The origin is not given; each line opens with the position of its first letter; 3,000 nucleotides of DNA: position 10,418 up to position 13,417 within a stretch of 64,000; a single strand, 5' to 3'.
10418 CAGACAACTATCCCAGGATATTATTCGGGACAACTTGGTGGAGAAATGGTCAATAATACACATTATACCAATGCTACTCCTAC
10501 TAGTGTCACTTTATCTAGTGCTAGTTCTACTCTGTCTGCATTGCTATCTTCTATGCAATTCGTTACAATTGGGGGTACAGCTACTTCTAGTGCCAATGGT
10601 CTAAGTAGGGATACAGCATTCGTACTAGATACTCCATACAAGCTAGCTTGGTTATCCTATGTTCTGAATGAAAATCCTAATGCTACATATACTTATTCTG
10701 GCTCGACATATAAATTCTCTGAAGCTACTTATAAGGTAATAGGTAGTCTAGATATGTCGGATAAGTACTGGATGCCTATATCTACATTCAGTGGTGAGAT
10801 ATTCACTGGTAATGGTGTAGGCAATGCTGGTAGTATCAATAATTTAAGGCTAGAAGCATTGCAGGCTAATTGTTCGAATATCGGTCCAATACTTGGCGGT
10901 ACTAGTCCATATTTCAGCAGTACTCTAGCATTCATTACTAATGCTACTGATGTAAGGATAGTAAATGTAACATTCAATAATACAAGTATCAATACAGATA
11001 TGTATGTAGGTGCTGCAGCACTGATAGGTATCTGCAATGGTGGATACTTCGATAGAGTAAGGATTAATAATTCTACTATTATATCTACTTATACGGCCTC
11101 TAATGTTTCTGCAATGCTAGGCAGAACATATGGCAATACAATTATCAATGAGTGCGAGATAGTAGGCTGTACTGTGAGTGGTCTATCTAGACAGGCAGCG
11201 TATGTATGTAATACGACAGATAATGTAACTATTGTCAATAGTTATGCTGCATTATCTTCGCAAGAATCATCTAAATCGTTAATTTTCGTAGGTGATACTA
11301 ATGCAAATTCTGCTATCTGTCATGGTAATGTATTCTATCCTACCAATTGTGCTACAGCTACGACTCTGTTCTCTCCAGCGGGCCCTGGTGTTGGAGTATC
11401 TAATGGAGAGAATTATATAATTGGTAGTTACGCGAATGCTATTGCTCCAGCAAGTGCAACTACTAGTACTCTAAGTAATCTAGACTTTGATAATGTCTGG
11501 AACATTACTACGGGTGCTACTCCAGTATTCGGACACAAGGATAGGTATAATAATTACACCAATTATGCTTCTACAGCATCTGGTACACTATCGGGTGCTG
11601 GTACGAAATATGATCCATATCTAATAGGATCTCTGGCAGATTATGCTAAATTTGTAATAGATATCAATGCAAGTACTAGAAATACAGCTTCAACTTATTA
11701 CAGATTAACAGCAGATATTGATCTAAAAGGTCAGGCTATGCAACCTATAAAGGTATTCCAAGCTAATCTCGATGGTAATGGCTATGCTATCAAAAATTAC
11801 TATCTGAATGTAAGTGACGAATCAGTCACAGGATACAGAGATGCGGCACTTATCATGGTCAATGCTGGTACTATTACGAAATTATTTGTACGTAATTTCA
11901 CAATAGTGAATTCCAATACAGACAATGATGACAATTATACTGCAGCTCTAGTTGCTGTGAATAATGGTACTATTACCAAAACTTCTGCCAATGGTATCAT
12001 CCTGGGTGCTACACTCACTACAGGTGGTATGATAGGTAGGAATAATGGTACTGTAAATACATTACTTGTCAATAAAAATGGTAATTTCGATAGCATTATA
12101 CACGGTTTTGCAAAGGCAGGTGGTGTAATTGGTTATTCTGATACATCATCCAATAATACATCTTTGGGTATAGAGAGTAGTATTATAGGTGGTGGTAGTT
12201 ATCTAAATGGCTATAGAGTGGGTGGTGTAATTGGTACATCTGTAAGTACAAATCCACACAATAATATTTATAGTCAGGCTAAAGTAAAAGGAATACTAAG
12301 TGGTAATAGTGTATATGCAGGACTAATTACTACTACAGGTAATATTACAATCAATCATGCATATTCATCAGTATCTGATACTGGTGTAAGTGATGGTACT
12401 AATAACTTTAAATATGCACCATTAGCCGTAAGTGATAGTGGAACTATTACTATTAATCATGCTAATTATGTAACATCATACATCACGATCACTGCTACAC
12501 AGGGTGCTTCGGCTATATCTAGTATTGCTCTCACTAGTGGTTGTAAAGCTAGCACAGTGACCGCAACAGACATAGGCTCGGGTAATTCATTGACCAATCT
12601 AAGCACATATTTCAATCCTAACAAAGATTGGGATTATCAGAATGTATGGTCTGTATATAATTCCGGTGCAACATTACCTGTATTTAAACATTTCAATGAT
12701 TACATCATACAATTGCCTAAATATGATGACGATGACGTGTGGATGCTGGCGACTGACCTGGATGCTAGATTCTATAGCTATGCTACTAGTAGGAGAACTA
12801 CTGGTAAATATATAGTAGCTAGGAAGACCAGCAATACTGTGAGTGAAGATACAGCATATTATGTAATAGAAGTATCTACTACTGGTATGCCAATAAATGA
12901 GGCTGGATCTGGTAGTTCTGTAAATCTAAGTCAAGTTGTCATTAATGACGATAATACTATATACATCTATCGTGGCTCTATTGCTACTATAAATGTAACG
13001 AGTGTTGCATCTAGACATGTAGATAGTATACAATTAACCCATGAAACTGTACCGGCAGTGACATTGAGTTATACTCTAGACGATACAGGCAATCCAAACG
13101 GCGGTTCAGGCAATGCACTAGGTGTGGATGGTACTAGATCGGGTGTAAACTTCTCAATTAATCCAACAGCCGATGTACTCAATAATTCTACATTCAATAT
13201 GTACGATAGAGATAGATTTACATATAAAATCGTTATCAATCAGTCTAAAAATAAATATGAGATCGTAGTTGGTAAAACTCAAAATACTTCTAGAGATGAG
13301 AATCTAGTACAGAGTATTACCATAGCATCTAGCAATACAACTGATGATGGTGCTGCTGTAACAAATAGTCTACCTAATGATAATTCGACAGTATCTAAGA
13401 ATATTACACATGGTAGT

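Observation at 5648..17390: Six GLUG-type beta-helix modules arranged as three tandem pairs, each pair followed by a related beta-sandwich unit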

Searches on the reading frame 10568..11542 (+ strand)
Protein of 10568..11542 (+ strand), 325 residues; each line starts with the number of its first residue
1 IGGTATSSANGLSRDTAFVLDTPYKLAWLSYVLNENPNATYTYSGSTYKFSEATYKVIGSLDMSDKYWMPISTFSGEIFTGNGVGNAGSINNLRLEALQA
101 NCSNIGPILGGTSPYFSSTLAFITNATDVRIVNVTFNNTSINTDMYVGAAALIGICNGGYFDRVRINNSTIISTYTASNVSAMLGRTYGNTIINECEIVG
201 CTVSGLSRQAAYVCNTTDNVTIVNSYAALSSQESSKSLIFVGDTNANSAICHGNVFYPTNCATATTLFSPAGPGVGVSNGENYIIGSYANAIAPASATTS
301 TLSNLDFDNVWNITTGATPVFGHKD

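Call 7: search_protein_families(library=pfam, proteins=[window:10568-11542:+], max_evalue=10)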
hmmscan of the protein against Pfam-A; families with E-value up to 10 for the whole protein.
window:10568-11542:+ (325 aa): 0 families

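Call 8: search_protein_families(library=ncbifam, proteins=[window:10568-11542:+], max_evalue=10)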
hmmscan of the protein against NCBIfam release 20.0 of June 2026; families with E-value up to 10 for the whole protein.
window:10568-11542:+ (325 aa): 1 family
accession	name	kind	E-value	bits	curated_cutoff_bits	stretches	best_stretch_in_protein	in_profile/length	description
NF053671.1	bindosome_BasC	exception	0.19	11.6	260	1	113-199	30-113/140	bindosome assembly system protein BasC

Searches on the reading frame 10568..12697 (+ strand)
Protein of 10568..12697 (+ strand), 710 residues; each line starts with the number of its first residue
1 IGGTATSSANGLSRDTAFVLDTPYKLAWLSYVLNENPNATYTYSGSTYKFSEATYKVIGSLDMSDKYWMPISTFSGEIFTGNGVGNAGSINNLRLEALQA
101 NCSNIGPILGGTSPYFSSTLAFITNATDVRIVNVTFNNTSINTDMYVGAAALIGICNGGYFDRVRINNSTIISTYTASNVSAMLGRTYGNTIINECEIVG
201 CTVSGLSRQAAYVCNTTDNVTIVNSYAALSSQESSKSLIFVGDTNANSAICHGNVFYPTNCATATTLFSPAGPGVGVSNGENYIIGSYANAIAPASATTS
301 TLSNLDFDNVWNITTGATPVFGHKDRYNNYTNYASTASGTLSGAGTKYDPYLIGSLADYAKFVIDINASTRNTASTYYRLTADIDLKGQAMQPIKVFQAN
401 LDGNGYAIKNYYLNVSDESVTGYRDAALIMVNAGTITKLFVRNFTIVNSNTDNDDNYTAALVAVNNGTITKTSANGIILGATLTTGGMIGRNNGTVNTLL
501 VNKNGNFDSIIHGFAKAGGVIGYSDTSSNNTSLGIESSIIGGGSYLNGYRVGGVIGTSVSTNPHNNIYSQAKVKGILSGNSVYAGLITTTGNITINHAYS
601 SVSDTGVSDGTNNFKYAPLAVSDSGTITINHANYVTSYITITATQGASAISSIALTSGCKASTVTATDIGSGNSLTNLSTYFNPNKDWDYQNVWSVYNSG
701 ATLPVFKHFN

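Call 26: find_related_loci(query=window:10568-12697:+, collection=genome_contigs, flank=10000)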
Query window:10568-12697:+ (710 aa) in genome_contigs; peptide patterns used: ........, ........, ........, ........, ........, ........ (x = any residue, [..] = any of these).
83 stretches matched a pattern; 2 encode a relative of the query (tblastn E <= 1e-3); 2 distinct loci.
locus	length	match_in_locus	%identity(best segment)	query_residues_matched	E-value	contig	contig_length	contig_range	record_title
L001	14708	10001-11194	27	300-632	7e-14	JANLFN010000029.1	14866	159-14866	MAG: Eubacteriales bacterium isolate A05DMB11 NODE_1118_length_14866_cov_9.191412, whole genome shotgun sequence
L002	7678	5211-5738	27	311-491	2e-5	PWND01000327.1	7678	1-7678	MAG: Bacteroidales bacterium isolate CSSed10_302R1 CS-Sed10-C28617, whole genome shotgun sequence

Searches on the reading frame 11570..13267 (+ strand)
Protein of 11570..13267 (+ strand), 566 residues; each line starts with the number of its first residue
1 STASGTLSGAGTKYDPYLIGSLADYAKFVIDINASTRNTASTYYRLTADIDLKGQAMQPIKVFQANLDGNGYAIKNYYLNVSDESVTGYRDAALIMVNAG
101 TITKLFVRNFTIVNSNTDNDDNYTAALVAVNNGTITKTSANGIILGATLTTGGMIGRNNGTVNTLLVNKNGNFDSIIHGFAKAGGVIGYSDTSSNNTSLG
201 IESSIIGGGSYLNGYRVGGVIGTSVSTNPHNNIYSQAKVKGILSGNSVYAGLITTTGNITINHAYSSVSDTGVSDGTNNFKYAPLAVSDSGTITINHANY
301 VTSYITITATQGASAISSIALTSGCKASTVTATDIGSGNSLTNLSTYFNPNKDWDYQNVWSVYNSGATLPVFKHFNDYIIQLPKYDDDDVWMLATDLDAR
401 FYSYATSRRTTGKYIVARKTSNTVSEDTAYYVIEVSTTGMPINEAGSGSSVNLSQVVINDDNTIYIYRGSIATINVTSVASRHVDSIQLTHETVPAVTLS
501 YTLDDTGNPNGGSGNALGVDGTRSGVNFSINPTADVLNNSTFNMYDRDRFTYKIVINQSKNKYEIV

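Call 44: predict_structure(alignment_id=A5)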
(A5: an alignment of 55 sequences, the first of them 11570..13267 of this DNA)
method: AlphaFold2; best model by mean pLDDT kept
length: 566 residues; sequences in the alignment: 55
mean_pLDDT: 67.9   pTM: 0.67
mean pLDDT of the five models: 67.9, 65.8, 65.7, 65.3, 64.4
residues with pLDDT >= 90: 169; 70-90: 111; 50-70: 104; < 50: 182
segments of 3 or more residues with pLDDT < 50: 171-173, 303-317, 322-347, 379-402, 406-411, 420-428, 437-455, 468-474, 481-538, 543-551
pLDDT, mean of each block of 10 residues (from residue 1): 77 98 95 91 98 92 98 96 72 96 96 86 95 96 91 96 84 54 94 88 81 84 92 89 82 87 79 60 78 71 47 44 39 41 49 74 63 61 41 45 48 55 45 53 37 51 52 49 42 28 35 34 34 44 44 57 52
secondary structure, 60 per line:
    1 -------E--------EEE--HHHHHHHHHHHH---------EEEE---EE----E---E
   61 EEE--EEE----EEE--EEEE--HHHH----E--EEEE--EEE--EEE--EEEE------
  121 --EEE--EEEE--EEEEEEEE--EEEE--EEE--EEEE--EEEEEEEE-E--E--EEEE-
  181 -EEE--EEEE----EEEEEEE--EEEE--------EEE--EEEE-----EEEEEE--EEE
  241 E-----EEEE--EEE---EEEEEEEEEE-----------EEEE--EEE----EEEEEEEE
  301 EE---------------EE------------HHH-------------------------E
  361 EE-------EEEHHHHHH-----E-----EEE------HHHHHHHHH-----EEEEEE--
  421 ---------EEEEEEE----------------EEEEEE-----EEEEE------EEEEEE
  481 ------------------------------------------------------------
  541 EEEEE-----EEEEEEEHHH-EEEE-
elements in order: E17-19 H22-33 E43-46 E60-63 E66-68 E73-75 E78-81 H84-87 E95-98 E101-103 E106-108 E111-114 E123-125 E128-131 E134-141 E144-147 E150-152 E155-158 E161-168 E176-179 E182-184 E187-190 E195-201 E204-207 E216-218 E221-224 E230-235 E238-241 E247-250 E253-255 E259-268 E280-283 E286-288 E293-302 E360-362 E370-372 H373-378 E390-392 H399-407 E413-418 E430-436 E453-458 E464-468 E475-480 E541-545 E551-557 E562-565

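Call 46: fold_search(model_id=the predicted structure, library=pdb)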
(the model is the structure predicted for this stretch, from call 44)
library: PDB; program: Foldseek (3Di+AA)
matches with E <= 10: 94; with E <= 0.001: 1
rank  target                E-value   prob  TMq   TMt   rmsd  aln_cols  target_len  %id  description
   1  3n6z                  3.8e-06  1.00  0.33  0.52   9.0       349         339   16  Crystal structure of a putative immunoglobulin A1 protease (BACOVA_03286) from Bacteroides ovatus at 1.30 A resolution (released 2010-07-21)
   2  5nxk_B                3.7e-03  0.84  0.20  0.31  12.1       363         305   13  L. reuteri 53608 SRRP (released 2018-03-21)
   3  6xja_P                4.5e-03  1.00  0.31  0.15   6.7       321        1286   15  Streptococcus Pneumoniae IgA1 Protease with IgA1 substrate (released 2021-01-20)
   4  7uvl_P                6.0e-03  1.00  0.28  0.13   7.2       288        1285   15  IgA1 Protease with IgA1 substrate (released 2022-11-23)
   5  5nxk_A                9.3e-03  0.54  0.17  0.26  12.8       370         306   12  L. reuteri 53608 SRRP (released 2018-03-21)
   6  5nxk_C                1.4e-02  0.54  0.18  0.28  12.5       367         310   13  L. reuteri 53608 SRRP (released 2018-03-21)
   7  7uvk                  3.3e-02  0.98  0.26  0.13   8.3       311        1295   14  G. haemolysans IgA1 protease (released 2022-11-23)
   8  6xjb                  3.5e-02  0.95  0.26  0.13  10.2       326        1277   13  IgA1 Protease (released 2020-12-09)
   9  7xzb_A                7.2e-02  0.28  0.18  0.21  13.5       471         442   11  Mutant (Y242A) of the N-terminal domain of fucoidan lyase FdlA (released 2022-09-28)
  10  6nw9_B                8.0e-02  0.10  0.12  0.11  15.2       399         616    8  CRYSTAL STRUCTURE OF A TAILSPIKE PROTEIN 3 (TSP3, ORF212) FROM ESCHERICHIA COLI O157:H7 BACTERIOPHAGE CBA120 (released 2019-06-05)
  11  2qy1_A                1.1e-01  0.33  0.19  0.26  12.2       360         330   11  pectate lyase A31G/R236F from Xanthomonas campestris (released 2008-02-26)
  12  2qx3_A                1.4e-01  0.33  0.19  0.28  11.7       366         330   10  Structure of pectate lyase II from Xanthomonas campestris pv. campestris str. ATCC 33913 (released 2008-03-04)
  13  5ny0                  1.5e-01  0.16  0.16  0.22  13.2       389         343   11  L. reuters 100-23 SRRP (released 2018-03-21)
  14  8iqe_C                2.8e-01  0.10  0.14  0.14  15.4       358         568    9  Crystal structure of tetrameric K2-2 TSP (released 2024-02-21)
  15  2pyh_B                3.5e-01  0.09  0.15  0.20  14.2       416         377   12  Azotobacter vinelandii Mannuronan C-5 epimerase AlgE4 A-module complexed with mannuronan trisaccharide (released 2008-05-27)
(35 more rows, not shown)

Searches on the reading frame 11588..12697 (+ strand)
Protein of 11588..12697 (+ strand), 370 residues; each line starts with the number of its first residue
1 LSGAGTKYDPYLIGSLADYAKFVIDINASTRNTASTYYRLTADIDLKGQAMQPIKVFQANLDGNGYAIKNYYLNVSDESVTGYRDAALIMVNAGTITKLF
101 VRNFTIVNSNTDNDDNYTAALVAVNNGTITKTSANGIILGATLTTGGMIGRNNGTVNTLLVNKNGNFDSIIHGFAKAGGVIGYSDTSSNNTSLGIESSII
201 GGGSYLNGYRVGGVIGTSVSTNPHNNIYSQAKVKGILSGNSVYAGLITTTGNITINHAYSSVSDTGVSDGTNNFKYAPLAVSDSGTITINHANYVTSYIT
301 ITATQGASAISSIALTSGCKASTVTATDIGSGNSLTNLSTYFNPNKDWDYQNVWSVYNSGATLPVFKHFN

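Call 7: search_protein_families(library=pfam, proteins=[window:11588-12697:+], max_evalue=10)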
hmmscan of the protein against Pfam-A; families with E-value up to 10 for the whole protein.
window:11588-12697:+ (370 aa): 1 family
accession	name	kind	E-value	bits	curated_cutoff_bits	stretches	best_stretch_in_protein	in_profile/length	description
PF13825.11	Paramyxo_P_V_N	-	0.14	12.1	22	1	55-128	91-167/309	Paramyxovirus structural protein V/P N-terminus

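Call 8: search_protein_families(library=ncbifam, proteins=[window:11588-12697:+], max_evalue=10)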
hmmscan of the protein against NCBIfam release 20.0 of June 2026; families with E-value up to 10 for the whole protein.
window:11588-12697:+ (370 aa): 0 families

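Call 15: search_solved_structures(query=window:11588-12697:+, max_evalue=10, show_alignments=2)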
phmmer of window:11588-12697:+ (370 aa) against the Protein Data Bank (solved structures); distinct sequences matched with E-value up to 10: 0.

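Call 19: find_homologous_proteins(query=window:11588-12697:+, max_evalue=0.001)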
Query window:11588-12697:+ (370 aa): 1 proteins with E <= 0.001 among 8000 candidates.
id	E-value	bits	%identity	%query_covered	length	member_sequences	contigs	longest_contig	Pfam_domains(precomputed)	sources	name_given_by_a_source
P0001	3.0e-6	45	27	58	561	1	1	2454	PF07581.18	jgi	jgi:hypothetical protein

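Call 24: find_homologous_proteins(query=A2, max_evalue=0.001)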
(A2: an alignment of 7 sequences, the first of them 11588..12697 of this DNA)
Query A2 (7 sequences) (370 aa, profile of the alignment): 60 proteins with E <= 0.001 among 8000 candidates.
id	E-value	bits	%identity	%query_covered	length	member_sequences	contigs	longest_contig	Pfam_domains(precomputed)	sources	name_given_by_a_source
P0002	1.5e-31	128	35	28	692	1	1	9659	-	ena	-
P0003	1.6e-31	128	31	43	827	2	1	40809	PF05342.20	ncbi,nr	ncbi:MAG: hypothetical protein LBN29_08000 [Mediterranea sp.]|nr:hypothetical protein [Mediterranea 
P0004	1.3e-28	118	25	42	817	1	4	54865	PF07581.18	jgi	-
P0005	4.9e-28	117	28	71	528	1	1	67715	PF07581.18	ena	-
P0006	5.0e-28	116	28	46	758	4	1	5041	PF05342.20,PF07581.18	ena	-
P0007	4.4e-27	113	25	77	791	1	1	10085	PF07581.18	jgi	jgi:hypothetical protein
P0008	2.7e-22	98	24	95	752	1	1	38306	PF07581.18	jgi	jgi:hypothetical protein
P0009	5.0e-20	90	30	42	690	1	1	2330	PF05342.20,PF07581.18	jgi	-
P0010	1.7e-19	88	26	41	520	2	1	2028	PF07581.18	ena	-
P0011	3.0e-18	84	26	41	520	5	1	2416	PF07581.18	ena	-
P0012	1.5e-16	79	31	34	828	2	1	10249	PF09479.17,PF07581.18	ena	-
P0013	5.6e-16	77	25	42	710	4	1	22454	PF00581.26,PF07581.18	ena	-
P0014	2.2e-15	75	26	42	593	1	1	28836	PF07581.18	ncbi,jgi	ncbi:MAG: GLUG motif-containing protein [Planctomycetota bacterium]|jgi:hypothetical protein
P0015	3.5e-15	74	23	52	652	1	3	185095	PF07581.18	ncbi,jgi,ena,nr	ncbi:MAG TPA: GLUG motif-containing protein [Sedimentisphaerales bacterium]|nr:GLUG motif-containing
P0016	1.3e-14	72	23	85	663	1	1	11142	PF02369.23,PF07581.18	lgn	-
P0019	3.8e-14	71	28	28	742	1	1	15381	PF07581.18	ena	-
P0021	1.0e-13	69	38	19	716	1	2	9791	PF07581.18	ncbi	-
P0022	1.1e-12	66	25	73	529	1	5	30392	PF07581.18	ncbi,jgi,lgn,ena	-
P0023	1.2e-12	66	25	63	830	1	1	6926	PF02412.24,PF00801.27,PF07581.18,PF18911.7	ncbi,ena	-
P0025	7.2e-11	60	25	58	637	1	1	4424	PF07581.18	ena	-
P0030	1.4e-9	56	40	18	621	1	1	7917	PF00404.25,PF07581.18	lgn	-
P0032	1.9e-9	55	24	49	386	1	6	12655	PF07581.18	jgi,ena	-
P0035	3.7e-9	54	32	41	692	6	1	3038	PF07581.18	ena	-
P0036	1.3e-8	53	24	49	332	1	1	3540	PF07581.18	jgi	jgi:hypothetical protein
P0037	1.7e-8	52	29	36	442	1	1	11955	PF07581.18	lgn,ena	-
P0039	2.2e-8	52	24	68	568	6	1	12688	PF18962.8,PF07581.18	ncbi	-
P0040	9.5e-8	50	34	25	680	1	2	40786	PF09479.17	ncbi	-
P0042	2.9e-7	48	24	71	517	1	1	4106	PF07581.18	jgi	-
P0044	1.0e-6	46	27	43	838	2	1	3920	PF07581.18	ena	-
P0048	6.7e-6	44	24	47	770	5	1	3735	PF07581.18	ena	-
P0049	1.4e-5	43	27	53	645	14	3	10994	PF07581.18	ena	-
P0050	1.8e-5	42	24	52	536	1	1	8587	PF05342.20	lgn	-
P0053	7.0e-5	40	30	47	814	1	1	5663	PF13205.13,PF07581.18,PF00395.26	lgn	-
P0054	2.5e-4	38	35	10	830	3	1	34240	PF05342.20,PF26182.1,PF07523.19,PF02368.25,PF26918.1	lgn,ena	-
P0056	3.2e-4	38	28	50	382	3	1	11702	PF07581.18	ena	-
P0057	3.3e-4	38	26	59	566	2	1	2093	PF07581.18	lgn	-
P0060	7.8e-4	37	34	17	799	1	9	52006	PF18998.7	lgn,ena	-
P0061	8.9e-4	37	29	39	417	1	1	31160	PF07581.18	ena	-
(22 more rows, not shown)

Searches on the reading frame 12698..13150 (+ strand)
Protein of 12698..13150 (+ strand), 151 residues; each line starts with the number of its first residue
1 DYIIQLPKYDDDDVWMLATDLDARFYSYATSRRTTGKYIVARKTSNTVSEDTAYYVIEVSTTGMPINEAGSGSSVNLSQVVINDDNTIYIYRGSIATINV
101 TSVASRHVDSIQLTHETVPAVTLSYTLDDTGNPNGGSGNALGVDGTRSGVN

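Call 98: search_protein_families(library=pfam, proteins=[window:12698-13150:+], max_evalue=10)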
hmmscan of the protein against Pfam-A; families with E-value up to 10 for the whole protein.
window:12698-13150:+ (151 aa): 1 family
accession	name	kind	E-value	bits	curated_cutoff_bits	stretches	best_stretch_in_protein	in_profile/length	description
PF23063.1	CUB_M02D8_5_4th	-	0.13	13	30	1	37-79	80-121/123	M02D8_5-like, fourth CUB domain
